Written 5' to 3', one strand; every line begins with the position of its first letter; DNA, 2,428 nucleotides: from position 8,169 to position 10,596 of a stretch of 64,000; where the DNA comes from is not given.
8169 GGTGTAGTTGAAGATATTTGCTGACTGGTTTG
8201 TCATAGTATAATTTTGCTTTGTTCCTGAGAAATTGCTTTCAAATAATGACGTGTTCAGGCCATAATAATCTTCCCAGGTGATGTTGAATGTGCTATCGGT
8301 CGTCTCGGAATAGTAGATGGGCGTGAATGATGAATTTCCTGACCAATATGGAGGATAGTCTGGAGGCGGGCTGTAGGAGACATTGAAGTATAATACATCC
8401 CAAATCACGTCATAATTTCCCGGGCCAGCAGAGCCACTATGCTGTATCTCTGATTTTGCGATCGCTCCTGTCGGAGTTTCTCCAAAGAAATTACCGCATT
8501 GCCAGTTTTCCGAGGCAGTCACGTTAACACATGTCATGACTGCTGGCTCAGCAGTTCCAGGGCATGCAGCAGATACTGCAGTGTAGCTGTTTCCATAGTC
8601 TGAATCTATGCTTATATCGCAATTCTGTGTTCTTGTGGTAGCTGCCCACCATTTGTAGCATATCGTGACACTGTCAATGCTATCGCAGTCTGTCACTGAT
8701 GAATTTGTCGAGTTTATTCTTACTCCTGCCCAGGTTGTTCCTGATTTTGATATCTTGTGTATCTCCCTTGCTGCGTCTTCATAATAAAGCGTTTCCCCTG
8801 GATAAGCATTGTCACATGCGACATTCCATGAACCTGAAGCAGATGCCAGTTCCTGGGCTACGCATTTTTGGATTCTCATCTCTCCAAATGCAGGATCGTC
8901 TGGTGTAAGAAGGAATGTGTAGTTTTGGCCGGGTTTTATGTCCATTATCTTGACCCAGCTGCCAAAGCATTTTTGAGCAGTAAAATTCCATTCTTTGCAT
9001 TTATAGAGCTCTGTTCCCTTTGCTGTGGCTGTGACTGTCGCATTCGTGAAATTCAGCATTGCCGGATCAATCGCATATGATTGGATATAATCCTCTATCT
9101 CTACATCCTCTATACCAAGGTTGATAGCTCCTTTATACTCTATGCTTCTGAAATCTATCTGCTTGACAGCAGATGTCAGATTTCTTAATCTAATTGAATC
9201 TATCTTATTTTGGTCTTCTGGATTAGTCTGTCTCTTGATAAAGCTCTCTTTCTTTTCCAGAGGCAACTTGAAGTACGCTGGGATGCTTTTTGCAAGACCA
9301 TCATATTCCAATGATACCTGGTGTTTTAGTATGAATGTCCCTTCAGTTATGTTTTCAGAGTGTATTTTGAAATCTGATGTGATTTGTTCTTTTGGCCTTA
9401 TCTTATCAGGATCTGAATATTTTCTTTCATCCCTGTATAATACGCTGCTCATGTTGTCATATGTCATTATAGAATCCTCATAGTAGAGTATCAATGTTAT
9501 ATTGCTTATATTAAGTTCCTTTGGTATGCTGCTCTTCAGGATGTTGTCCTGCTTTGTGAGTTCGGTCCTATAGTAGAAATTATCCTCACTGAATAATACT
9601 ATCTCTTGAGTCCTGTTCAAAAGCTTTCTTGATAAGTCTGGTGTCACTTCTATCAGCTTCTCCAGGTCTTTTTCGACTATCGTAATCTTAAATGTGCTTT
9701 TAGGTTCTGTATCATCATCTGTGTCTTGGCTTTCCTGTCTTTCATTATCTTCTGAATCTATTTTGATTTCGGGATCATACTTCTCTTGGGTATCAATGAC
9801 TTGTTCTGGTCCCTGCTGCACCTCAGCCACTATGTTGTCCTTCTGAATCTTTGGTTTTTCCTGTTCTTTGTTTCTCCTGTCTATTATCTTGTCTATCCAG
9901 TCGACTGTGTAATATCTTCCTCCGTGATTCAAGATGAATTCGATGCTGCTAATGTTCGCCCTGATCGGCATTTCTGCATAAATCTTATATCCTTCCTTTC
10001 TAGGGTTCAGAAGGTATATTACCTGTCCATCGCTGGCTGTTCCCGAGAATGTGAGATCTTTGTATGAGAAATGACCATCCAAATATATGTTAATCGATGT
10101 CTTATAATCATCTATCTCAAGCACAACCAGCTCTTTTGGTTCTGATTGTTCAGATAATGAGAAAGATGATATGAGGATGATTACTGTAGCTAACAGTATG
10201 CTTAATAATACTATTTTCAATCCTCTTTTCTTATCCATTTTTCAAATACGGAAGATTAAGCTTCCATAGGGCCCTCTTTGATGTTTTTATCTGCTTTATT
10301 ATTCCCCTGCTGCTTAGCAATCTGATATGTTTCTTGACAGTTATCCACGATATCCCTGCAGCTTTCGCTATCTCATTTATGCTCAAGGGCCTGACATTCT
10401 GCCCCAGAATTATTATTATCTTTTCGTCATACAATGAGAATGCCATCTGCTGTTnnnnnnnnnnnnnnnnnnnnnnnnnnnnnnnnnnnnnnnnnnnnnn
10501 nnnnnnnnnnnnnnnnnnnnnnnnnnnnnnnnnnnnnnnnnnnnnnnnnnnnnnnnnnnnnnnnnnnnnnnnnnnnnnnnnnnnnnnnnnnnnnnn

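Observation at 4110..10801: Giant repeat-containing surface glycoprotein operon headed by AbrB-like and wHTH genes, with direct repeats in the promoter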

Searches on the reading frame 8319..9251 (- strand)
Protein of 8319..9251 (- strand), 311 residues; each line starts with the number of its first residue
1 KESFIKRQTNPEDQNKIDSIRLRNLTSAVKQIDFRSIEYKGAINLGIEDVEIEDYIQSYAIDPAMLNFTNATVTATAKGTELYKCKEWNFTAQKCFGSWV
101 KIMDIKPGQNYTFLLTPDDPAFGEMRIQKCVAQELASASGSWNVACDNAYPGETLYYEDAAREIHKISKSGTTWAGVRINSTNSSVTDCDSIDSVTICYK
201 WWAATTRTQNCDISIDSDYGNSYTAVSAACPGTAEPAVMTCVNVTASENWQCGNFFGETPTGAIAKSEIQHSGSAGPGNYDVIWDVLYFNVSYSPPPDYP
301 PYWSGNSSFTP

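Call 87: predict_structure(alignment_id=A3)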
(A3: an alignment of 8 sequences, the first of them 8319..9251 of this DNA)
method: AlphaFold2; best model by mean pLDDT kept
length: 311 residues; sequences in the alignment: 8
mean_pLDDT: 59.3   pTM: 0.44
mean pLDDT of the five models: 59.3, 56.8, 56.8, 54.8, 52.4
residues with pLDDT >= 90: 0; 70-90: 80; 50-70: 155; < 50: 76
segments of 3 or more residues with pLDDT < 50: 1-4, 43-51, 127-165, 167-174, 299-311
pLDDT, mean of each block of 10 residues (from residue 1): 50 59 59 63 48 53 63 69 76 73 69 71 52 27 32 35 45 54 64 77 62 69 67 62 82 68 64 55 61 69 42 40
secondary structure, 60 per line:
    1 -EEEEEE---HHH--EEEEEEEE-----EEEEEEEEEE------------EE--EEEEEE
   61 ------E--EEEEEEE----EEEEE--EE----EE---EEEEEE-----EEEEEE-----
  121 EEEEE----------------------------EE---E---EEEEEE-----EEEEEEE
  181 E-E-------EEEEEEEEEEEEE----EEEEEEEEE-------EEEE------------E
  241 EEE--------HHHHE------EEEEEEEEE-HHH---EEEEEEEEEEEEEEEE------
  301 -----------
elements in order: E2-7 E16-23 E29-38 E55-60 E70-76 E81-85 E99-104 E110-115 E121-125 E163-168 E174-181 E191-203 E208-216 E224-227 E240-243 H252-255 E263-271 E279-294
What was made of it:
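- Tried and rejected: The AF2 model of giant-protein residues 330-640 had pLDDT 59, too poor for a fold search (call 87).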

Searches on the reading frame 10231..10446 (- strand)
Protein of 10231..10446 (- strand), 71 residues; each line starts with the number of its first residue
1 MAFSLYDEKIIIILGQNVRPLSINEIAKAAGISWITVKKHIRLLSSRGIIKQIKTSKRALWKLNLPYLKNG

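Call 5: search_protein_families(library=pfam, proteins=[window:10231-10446:-], max_evalue=1)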
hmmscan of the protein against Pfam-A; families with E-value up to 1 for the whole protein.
window:10231-10446:- (71 aa): 32 families (the best 25 are shown)
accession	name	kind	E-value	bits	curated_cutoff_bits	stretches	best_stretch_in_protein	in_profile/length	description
PF13412.12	HTH_24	-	8.8e-09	35.3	21.9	1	6-51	4-48/48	Winged helix-turn-helix DNA-binding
PF08279.18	HTH_11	-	1.2e-05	25.6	25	1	8-51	3-44/55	HTH domain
PF24033.1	DUF7342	-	0.00036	21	31.6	1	18-64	15-61/150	Family of unknown function (DUF7342)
PF12840.13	HTH_20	-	0.002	18.5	27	1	19-52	17-50/51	Helix-turn-helix domain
PF02082.26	Rrf2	-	0.0034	18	30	1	10-53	11-56/132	Iron-dependent Transcriptional regulator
PF13545.12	HTH_Crp_2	-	0.0035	17.7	27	1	19-68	21-67/70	Crp-like helix-turn-helix domain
PF01978.25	TrmB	-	0.0038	17.5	25.6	1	6-57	9-59/68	Sugar-specific transcriptional regulator TrmB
PF04545.22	Sigma70_r4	-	0.0043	17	24.1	1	8-42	9-42/50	Sigma-70, region 4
PF09339.16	HTH_IclR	-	0.0052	17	22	1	10-52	8-50/52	IclR helix-turn-helix domain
PF00392.27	GntR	-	0.0052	16.8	27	1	20-51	23-55/64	Bacterial regulatory proteins, gntR family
PF04703.18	FaeA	-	0.0066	17.2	20.7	1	8-64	3-61/62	FaeA-like protein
PF21476.4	PF0610-like_N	-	0.0068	17.1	33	1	8-42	4-36/50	PF0610-like, N-terminal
PF01418.23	HTH_6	-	0.012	16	28.3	1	15-48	29-62/77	Helix-turn-helix domain, rpiR family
PF00440.29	TetR_N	-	0.017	15.3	24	1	19-33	15-29/47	Bacterial regulatory proteins, tetR family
PF25212.1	HVO_A0114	-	0.02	15.1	27.6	1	18-57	34-73/84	HVO_A0114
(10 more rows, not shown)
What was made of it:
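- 10231..10446 (-): p71: a 71-aa stand-alone winged helix-turn-helix protein. It is the second gene of the cassette. HTH_24 at E 8.8e-9, above cut-off (call 5).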

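Call 6: search_protein_families(library=ncbifam, proteins=[window:10231-10446:-], max_evalue=1)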
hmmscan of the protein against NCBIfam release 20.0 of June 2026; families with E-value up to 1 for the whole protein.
window:10231-10446:- (71 aa): 23 families
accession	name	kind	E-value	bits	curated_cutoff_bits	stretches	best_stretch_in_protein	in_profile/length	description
NF033788.1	HTH_metalloreg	subfamily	1.7e-05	24.6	55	1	10-68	16-73/77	metalloregulator ArsR/SmtB family transcription factor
NF040820.1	trans_reg_LrpA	equivalog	2.1e-05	24.5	250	1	8-54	7-52/141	HTH-type transcriptional regulator LrpA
NF040947.1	trans_reg_LysM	equivalog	0.00017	21.4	180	1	7-53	5-50/136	HTH-type transcriptional regulator LysM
TIGR01884.1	cas_HTH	subfamily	0.0003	20.2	60.2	1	21-58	157-193/202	CRISPR-associated CARF protein Csa3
NF033789.1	repress_SdpR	subfamily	0.0006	19.7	100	1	18-66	19-67/79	autorepressor SdpR family transcription factor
NF053758.1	ChrTpTrnRegChrS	equivalog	0.0007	19.4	250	1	7-53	16-61/158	chromate efflux transcriptional regulator ChrS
NF040939.2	trans_reg_lrs14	equivalog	0.0015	18.5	90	1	7-57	23-73/103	Lrs14 family HTH-type transcriptional regulator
NF041395.1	TranRegLrpA1_Halo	equivalog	0.0027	17.7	250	1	7-50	7-49/142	HTH-type transcriptional regulator LrpA1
NF053606.1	Sta1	subfamily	0.0039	17.3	80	1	7-58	22-72/100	Sta1 family transcriptional regulator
TIGR00498.1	lexA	equivalog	0.0051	16.4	110.95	1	16-60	21-66/203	transcriptional repressor LexA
NF041396.1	TranRegLrp_Halo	equivalog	0.0084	16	190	1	1-52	1-51/149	HTH-type transcriptional regulator Lrp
NF053610.1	Sso10a_fam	subfamily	0.0092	16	60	1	21-54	18-50/64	Sso10a family chromatin protein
NF041016.1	trans_reg_ArnR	equivalog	0.015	14.7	400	1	16-55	129-168/269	HTH-type transcriptional activator ArnR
TIGR00122.1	birA_repr_reg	equivalog_domain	0.018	14.9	70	1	19-49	12-42/69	biotin operon repressor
TIGR02944.1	suf_reg_Xantho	equivalog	0.022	15.1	110.65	1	13-52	17-57/130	SUF system Fe-S cluster assembly regulator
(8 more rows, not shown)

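Call 23: find_homologous_proteins(query=window:10231-10446:-, max_evalue=0.001)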
Query window:10231-10446:- (71 aa): 2 proteins with E <= 0.001 among 2 candidates.
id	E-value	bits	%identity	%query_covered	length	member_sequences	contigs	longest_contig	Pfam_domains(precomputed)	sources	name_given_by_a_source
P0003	1.0e-37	144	100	100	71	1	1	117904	PF13412.13,PF08279.19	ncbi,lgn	-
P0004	3.0e-23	98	66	100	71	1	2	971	PF13412.13,PF24033.2,PF04703.19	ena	-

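Call 85: search_protein_families(library=phrogs, proteins=[window:10231-10446:-], max_evalue=0.01)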
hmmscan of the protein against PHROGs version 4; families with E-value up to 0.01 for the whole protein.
window:10231-10446:- (71 aa): 9 families
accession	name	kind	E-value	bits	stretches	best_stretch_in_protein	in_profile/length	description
phrog_12156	-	DNA, RNA and nucleotide metabolism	9.1e-05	22.3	1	8-64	426-481/485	DNA helicase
phrog_1835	-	DNA, RNA and nucleotide metabolism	0.00017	22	1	21-57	68-104/301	HTH DNA binding protein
phrog_11214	-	unknown function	0.00091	20.2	1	16-55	61-100/123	-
phrog_3502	-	unknown function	0.0043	18.1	1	17-60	67-111/131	-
phrog_7498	-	DNA, RNA and nucleotide metabolism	0.0045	17.2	1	12-63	50-99/296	DnaD-like helicase loader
phrog_1687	-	transcription regulation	0.0049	17.9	1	22-62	82-122/162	MarR family transcrition regulator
phrog_5978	-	unknown function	0.0054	16.9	1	9-59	301-350/364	-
phrog_4617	-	DNA, RNA and nucleotide metabolism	0.0063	17.2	1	19-59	37-76/223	replication initiation protein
phrog_25408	-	unknown function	0.0079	16.9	1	22-64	26-68/165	-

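Call 86: search_protein_families(library=padloc, proteins=[window:10231-10446:-], max_evalue=0.01)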
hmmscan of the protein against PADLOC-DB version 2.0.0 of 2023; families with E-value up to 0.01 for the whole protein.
window:10231-10446:- (71 aa): 18 families
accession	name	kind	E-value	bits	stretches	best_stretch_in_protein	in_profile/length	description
PDLC01434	CasR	-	0.00013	19.9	1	21-57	142-178/191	"CAS-I,CAS-II,CAS-III,CAS-IV,CAS-V,CAS-VI; associated_signaling"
PDLC01438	Csa3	-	0.00017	19.7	1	12-68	152-206/305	"CAS-I,CAS-II,CAS-III,CAS-IV,CAS-V,CAS-VI; associated_signaling"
PDLC01044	Csa3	-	0.00025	19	1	6-53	134-182/194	Type I-A associated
PDLC01853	CARF3--CARF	-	0.00043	18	1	13-57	147-191/209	-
PDLC01268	CasR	-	0.00053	18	1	21-57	138-173/179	"CAS-I,CAS-II,CAS-III,CAS-IV,CAS-V,CAS-VI; associated_signaling"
PDLC01857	CARF3--CARF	-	0.00062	17.4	1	14-57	137-180/201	-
PDLC01852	CARF3--CARF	-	0.00067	17.6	1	14-57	152-194/208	-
PDLC04789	PDC-S01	-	0.00097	16.3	1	19-58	212-251/375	-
PDLC01848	CARF3--CARF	-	0.0012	16.5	1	13-54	142-183/197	-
PDLC01863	CARF3--CARF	-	0.0019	15.9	1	7-56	119-168/182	-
PDLC01866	CARF3--CARF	-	0.0025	15.8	1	9-58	143-190/207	-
PDLC01849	CARF3--CARF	-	0.0027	15.5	1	4-54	135-184/197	-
PDLC01860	CARF3--CARF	-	0.0029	15.7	1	16-58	153-195/210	-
PDLC03963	SoFic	-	0.0032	14.9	1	21-59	308-346/361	-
PDLC04368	PDC-M05A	-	0.0035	15.2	1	6-62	14-71/201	-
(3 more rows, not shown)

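Call 103: search_solved_structures(query=A4, max_evalue=1, show_alignments=1)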
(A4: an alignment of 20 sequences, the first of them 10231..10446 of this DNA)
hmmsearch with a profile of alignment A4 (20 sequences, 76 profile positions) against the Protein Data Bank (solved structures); distinct sequences matched with E-value up to 1: 93 (the best 60 are shown).
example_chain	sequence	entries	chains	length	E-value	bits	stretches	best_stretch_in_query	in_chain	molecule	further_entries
1i1g_A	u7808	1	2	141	4e-06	29.6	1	8-69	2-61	TRANSCRIPTIONAL REGULATOR LRPA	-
1mkm_A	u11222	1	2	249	2.7e-05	26.9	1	11-62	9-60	IclR transcriptional regulator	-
7fby_A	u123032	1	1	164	3.8e-05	26.4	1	4-57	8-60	Transcriptional regulatory protein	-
9w4v_A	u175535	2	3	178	4.7e-05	26.1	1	4-57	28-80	Uncharacterized HTH-type transcriptional regulator PH0140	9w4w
7ueb_E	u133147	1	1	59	6.4e-05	25.7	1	12-60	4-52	PscE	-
9fhl_c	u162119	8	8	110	0.00017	24.3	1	11-64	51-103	Small ribosomal subunit protein eS25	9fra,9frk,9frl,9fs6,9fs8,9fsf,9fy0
4hw0_A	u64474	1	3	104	0.00022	24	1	18-68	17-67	DNA-binding protein Sso10a-2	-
4r6i_A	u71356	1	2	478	0.00024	23.9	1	15-51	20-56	Anthrax toxin expression trans-acting positive regulator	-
2lvs_A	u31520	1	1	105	0.00025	23.8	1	25-65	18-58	Putative uncharacterized protein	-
3tgn_A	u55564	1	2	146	0.00053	22.8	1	8-67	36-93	Adc operon repressor AdcR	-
1q1h_A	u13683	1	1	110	0.0006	22.6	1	14-72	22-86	Transcription Factor E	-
2d1h_A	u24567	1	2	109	0.0017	21.1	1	7-65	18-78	109aa long hypothetical transcriptional regulator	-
5k1y_C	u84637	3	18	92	0.0031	20.3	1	26-68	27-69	AspA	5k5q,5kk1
4rs8_A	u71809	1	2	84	0.0032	20.2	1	26-68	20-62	AspA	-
5k5o_A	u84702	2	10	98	0.0036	20.1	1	26-68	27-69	AspA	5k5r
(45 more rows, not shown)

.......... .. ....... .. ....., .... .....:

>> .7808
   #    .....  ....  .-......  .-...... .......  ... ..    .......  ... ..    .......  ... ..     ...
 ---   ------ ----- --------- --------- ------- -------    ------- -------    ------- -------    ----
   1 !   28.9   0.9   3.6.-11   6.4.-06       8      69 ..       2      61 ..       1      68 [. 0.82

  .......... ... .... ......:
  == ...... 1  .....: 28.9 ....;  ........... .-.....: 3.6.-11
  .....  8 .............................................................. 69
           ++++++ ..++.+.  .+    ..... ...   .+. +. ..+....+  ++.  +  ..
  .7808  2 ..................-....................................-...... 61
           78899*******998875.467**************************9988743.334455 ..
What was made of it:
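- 10231..10446 (-): The family profile is closest to Lrp/IclR-type wHTH domains in the PDB (call 103).
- On Winged helix-turn-helix, HTH_24 (PF13412): The family profile hits LrpA and IclR wHTH domains in the PDB (call 103).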
